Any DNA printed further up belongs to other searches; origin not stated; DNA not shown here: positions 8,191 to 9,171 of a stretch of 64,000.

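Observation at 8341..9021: Antibiotic-NTase-like nucleotidyltransferase inserted between rpsG and fusA in the str operon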

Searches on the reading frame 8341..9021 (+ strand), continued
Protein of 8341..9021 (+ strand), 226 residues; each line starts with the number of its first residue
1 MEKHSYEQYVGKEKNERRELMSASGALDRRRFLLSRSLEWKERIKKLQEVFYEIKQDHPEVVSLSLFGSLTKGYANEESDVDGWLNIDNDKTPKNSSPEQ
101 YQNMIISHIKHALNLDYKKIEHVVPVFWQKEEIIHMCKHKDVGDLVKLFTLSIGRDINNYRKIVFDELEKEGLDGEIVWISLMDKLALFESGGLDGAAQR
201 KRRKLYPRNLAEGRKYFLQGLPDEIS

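Call 73: search_protein_families(library=pfam, proteins=[L022:2-1597:+, L022:2058-2456:+, L024:3360-3839:+, L022:4705-5145:+, L022:5152-5529:+, L022:6294-6992:+, L022:7040-8614:+, L024:2793-3194:+], max_evalue=0.001)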
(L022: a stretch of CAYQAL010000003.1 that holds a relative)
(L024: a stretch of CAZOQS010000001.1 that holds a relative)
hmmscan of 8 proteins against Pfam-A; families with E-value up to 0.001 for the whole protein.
L022:2-1597:+ (532 aa): 5 families
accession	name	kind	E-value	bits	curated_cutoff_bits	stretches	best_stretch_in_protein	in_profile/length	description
PF21090.3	P-loop_SecA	-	4e-79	265.4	27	2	59-166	1-108/205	SecA P-loop domain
PF07516.18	SecA_SW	-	4.3e-57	193.9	26.7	1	239-468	1-200/200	SecA Wing and Scaffold domain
PF07517.20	SecA_DEAD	-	7.5e-16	58.7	24.6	1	1-43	247-289/290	SecA DEAD-like domain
PF02810.21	SEC-C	-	5.4e-11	42.6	20.4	1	514-531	1-18/19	SEC-C motif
PF00271.37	Helicase_C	-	0.00089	19.9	23.5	0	76-155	2-81/110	Helicase conserved C-terminal domain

L022:2058-2456:+ (133 aa): 1 family
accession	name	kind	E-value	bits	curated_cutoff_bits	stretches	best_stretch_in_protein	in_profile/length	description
PF03479.20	PCC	-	3.6e-29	101.9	25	1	3-109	2-116/117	Plants and Prokaryotes Conserved (PCC) domain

L024:3360-3839:+ (160 aa): 1 family
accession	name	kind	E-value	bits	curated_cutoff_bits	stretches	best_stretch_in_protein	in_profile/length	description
PF00293.34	NUDIX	-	5.5e-12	46.3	21.1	1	22-144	4-129/134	NUDIX domain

L022:4705-5145:+ (147 aa): 1 family
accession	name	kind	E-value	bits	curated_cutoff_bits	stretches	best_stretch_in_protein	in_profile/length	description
PF00293.34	NUDIX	-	2.6e-08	34.4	21.1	1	6-123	2-118/134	NUDIX domain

L022:5152-5529:+ (126 aa): 0 families

L022:6294-6992:+ (233 aa): 1 family
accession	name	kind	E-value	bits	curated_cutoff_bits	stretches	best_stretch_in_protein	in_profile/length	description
PF02578.20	Cu-oxidase_4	-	3.5e-50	171.1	22.9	1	32-218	29-227/238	Multi-copper polyphenol oxidoreductase laccase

L022:7040-8614:+ (525 aa): 3 families
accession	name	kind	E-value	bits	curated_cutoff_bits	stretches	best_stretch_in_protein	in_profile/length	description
PF06415.18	iPGM_N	-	7.4e-79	264.7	27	1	83-299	1-217/217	BPG-independent PGAM N-terminus (iPGM_N)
PF01676.23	Metalloenzyme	-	1.8e-70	237.8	24.3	1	5-514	1-251/252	Metalloenzyme superfamily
PF01663.27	Phosphodiest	-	3.9e-07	30.4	23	1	378-449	148-224/342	Type I phosphodiesterase / nucleotide pyrophosphatase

L024:2793-3194:+ (134 aa): 3 families
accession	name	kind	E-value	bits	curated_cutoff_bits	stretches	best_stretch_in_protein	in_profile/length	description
PF00293.34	NUDIX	-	2.9e-13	50.4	21.1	1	12-122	8-123/134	NUDIX domain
PF22327.2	Nudt16-like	-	0.00035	21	27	1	32-106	37-109/161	U8 snoRNA-decapping enzyme-like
PF14815.12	NUDIX_4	-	0.00056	20.1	35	0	14-63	5-58/113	NUDIX domain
